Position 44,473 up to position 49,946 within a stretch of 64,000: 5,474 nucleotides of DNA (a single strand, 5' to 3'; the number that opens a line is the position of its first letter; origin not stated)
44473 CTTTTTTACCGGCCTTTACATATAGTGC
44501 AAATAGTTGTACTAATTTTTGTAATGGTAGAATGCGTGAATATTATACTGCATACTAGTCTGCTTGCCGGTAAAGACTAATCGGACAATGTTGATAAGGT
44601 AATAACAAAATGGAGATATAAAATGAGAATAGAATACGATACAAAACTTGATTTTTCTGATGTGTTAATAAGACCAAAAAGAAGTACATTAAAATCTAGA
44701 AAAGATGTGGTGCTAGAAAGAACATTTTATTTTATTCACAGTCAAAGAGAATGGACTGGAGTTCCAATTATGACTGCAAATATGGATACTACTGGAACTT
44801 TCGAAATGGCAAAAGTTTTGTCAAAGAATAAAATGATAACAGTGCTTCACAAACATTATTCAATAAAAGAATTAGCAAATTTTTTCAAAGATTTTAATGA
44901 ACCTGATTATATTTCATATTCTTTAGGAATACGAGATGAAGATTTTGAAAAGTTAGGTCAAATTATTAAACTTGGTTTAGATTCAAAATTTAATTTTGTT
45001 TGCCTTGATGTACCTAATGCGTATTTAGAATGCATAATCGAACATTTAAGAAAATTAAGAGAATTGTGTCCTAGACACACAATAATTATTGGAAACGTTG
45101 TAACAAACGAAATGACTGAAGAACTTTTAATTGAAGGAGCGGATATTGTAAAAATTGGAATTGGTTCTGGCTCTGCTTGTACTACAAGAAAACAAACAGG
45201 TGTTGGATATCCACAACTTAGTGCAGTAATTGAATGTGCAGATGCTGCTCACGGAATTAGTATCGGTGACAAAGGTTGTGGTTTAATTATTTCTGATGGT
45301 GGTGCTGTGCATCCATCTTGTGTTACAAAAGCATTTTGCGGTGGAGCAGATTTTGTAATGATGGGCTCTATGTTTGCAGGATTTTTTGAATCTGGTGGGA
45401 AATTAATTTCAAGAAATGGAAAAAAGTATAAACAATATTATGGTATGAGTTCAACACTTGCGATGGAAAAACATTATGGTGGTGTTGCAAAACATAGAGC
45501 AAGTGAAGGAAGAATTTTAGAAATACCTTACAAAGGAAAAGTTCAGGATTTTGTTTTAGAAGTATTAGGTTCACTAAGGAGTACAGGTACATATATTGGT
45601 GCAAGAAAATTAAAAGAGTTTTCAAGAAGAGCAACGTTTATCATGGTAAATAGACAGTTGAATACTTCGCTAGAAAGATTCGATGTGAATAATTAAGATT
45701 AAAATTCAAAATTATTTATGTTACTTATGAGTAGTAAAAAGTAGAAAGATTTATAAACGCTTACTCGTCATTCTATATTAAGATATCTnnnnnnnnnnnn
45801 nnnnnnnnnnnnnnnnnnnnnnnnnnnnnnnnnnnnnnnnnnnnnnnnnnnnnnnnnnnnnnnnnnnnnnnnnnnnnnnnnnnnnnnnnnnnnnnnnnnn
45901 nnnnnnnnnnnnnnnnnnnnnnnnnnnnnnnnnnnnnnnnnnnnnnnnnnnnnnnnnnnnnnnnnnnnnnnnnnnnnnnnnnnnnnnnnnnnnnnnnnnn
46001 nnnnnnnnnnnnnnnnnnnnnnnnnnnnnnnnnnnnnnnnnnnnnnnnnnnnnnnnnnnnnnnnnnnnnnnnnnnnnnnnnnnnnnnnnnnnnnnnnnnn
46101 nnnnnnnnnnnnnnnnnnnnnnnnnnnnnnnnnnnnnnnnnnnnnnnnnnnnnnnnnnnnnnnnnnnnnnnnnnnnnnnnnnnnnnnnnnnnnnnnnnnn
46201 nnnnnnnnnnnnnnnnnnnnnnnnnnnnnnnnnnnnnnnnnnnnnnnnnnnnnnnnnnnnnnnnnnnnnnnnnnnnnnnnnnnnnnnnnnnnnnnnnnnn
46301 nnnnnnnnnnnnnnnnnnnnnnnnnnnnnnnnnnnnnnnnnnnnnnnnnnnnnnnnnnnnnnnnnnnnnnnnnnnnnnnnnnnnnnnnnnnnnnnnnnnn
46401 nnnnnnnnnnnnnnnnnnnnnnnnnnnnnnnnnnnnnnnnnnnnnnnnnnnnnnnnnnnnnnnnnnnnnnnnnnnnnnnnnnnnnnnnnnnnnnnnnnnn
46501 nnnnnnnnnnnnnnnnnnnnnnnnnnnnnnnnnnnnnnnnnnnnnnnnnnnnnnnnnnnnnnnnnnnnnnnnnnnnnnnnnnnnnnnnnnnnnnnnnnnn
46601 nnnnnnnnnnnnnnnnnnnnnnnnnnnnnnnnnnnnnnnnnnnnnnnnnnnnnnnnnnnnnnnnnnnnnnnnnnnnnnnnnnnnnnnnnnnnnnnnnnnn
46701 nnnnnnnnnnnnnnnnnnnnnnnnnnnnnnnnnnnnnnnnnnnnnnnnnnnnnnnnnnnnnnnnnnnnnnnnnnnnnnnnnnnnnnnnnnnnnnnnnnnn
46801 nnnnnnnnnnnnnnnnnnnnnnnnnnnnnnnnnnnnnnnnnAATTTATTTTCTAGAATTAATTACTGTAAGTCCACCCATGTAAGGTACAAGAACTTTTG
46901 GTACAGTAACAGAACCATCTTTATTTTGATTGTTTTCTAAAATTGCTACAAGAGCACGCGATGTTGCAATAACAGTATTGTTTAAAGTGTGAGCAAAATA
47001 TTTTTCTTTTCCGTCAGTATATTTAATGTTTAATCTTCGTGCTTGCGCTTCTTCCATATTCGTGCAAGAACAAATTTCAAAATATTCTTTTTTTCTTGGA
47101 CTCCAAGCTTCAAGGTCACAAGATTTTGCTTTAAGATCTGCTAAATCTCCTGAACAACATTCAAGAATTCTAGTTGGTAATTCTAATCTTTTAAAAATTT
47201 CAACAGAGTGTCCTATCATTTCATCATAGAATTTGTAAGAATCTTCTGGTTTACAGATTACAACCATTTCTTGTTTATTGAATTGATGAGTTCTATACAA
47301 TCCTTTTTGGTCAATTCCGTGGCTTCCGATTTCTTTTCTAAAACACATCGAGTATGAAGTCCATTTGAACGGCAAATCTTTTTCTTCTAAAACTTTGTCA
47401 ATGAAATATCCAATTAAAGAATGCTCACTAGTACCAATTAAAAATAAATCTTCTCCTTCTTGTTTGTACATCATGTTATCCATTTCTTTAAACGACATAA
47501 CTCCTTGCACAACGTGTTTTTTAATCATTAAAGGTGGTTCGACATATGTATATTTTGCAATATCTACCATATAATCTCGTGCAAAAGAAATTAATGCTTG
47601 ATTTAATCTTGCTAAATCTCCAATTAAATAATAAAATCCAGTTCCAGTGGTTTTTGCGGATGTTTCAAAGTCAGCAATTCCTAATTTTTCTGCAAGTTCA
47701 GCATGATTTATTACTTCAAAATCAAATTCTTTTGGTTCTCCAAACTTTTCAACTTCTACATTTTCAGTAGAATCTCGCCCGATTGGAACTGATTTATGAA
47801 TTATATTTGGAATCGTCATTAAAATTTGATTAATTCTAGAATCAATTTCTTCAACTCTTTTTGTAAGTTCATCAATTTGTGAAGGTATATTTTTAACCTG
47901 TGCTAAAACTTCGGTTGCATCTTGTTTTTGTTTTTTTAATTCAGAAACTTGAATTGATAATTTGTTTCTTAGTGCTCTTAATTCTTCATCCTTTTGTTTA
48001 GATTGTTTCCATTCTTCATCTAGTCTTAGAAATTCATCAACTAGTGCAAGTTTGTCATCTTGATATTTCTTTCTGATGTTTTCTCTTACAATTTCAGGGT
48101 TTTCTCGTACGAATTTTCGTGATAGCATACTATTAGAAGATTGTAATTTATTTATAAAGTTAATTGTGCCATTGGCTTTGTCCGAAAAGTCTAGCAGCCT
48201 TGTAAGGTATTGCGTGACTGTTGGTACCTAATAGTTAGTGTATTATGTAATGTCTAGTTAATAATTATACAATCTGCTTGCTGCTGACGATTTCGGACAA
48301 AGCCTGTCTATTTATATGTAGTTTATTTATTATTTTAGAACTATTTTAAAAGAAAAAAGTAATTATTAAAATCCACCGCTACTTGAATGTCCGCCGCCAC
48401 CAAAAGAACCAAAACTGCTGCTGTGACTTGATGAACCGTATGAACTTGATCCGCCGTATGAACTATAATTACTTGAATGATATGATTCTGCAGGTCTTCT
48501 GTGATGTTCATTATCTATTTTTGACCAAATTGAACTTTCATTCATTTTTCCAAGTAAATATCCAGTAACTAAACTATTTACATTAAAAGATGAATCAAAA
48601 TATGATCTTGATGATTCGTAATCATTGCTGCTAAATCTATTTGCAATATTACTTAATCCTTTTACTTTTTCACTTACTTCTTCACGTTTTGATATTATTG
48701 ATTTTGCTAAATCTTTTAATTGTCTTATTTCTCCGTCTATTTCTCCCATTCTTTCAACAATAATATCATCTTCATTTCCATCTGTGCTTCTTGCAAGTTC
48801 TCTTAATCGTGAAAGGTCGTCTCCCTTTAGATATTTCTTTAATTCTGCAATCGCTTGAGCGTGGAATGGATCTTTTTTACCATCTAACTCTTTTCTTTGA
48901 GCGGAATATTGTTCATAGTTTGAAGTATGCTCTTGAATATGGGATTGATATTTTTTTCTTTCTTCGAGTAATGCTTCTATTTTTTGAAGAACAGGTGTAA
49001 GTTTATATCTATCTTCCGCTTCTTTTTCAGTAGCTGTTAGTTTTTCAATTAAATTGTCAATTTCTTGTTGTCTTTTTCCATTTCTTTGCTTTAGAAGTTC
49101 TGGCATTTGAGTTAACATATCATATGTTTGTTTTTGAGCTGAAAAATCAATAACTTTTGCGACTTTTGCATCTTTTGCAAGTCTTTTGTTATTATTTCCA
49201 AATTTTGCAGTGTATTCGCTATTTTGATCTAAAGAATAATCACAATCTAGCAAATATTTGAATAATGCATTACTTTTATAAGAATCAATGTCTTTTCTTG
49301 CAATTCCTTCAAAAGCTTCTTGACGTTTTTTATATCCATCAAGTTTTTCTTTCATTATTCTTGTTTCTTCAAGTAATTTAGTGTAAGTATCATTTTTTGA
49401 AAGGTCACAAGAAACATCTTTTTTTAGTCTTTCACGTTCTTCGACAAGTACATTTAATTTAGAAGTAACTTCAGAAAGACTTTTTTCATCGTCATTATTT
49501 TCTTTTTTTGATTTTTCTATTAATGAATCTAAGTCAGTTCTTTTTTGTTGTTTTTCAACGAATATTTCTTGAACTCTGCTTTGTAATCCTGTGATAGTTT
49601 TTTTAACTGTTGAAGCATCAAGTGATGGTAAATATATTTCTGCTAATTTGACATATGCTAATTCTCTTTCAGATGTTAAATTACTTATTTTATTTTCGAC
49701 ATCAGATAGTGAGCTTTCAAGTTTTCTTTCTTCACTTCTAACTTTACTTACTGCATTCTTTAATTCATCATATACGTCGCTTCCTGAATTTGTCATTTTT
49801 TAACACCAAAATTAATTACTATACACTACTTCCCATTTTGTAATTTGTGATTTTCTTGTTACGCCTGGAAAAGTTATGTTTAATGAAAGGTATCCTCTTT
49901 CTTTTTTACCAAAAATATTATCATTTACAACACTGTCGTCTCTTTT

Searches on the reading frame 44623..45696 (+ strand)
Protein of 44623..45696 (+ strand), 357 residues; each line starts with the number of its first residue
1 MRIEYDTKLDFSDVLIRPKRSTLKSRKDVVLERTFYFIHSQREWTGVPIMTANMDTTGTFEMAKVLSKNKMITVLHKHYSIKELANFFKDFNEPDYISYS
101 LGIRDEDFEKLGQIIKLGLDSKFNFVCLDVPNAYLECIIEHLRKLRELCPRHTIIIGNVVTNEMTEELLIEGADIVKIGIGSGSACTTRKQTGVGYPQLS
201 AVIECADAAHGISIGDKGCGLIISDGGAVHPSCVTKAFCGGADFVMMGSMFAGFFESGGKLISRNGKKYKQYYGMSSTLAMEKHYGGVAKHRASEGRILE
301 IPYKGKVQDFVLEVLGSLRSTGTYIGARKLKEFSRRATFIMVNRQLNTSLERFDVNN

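Call 88: search_protein_families(library=pfam, proteins=[window:44623-45696:+], max_evalue=0.0001)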
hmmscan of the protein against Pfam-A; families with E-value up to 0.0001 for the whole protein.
window:44623-45696:+ (357 aa): 1 family
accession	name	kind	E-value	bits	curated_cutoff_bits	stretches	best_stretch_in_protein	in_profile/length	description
PF00478.31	IMPDH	-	9.6e-68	229.1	25.6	1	9-342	2-334/345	IMP dehydrogenase / GMP reductase domain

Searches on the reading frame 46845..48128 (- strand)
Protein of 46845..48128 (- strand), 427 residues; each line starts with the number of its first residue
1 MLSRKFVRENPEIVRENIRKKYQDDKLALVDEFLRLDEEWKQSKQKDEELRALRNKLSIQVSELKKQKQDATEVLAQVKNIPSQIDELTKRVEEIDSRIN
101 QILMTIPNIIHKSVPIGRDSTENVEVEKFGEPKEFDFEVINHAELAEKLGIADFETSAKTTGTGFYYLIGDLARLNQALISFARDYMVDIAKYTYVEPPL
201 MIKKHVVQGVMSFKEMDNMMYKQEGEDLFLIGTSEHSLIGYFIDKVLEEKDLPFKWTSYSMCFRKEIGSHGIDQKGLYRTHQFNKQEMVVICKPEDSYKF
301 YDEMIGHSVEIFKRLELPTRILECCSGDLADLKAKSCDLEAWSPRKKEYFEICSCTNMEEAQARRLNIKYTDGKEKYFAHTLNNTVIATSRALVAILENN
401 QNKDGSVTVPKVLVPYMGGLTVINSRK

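Call 12: search_protein_families(library=pfam, proteins=[window:46845-48128:-])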
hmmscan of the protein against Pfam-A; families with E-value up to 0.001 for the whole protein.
window:46845-48128:- (427 aa): 2 families
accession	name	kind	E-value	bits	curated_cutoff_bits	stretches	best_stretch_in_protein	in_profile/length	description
PF00587.30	tRNA-synt_2b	-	5e-33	115.1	29.3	1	223-400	6-179/179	tRNA synthetase class II core domain (G, H, P, S and T)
PF02403.27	Seryl_tRNA_N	-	2.9e-25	89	28.2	1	1-109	1-107/108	Seryl-tRNA synthetase N-terminal domain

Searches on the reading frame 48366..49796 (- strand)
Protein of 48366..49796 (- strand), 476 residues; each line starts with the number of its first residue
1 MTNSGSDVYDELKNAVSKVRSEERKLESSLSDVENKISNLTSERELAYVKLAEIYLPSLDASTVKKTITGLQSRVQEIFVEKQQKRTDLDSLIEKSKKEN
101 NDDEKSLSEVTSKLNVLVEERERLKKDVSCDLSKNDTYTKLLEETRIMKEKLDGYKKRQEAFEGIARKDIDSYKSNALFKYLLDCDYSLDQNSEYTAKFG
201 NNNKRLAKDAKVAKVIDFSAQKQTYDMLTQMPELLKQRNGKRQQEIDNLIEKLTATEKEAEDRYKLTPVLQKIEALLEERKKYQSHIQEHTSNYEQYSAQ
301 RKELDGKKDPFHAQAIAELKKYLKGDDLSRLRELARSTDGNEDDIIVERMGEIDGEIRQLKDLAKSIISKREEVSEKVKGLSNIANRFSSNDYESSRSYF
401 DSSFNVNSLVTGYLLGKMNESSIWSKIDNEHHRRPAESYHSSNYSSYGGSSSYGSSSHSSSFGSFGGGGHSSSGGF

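Call 12: search_protein_families(library=pfam, proteins=[window:48366-49796:-])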
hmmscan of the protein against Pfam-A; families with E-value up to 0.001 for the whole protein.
window:48366-49796:- (476 aa): 0 families

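Call 85: search_protein_families(library=ncbifam, proteins=[window:48366-49796:-], max_evalue=0.01)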
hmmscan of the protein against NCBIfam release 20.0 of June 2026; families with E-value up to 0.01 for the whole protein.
window:48366-49796:- (476 aa): 2 families
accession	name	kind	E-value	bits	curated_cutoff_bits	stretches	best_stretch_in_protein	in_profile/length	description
NF045487.1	ASRP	equivalog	0.00013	20.8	300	1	10-171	320-481/593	archaea-specific SMC-related protein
TIGR02168.1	SMC_prok_B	equivalog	0.0086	13.8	567.35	0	10-162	354-503/1181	chromosome segregation protein SMC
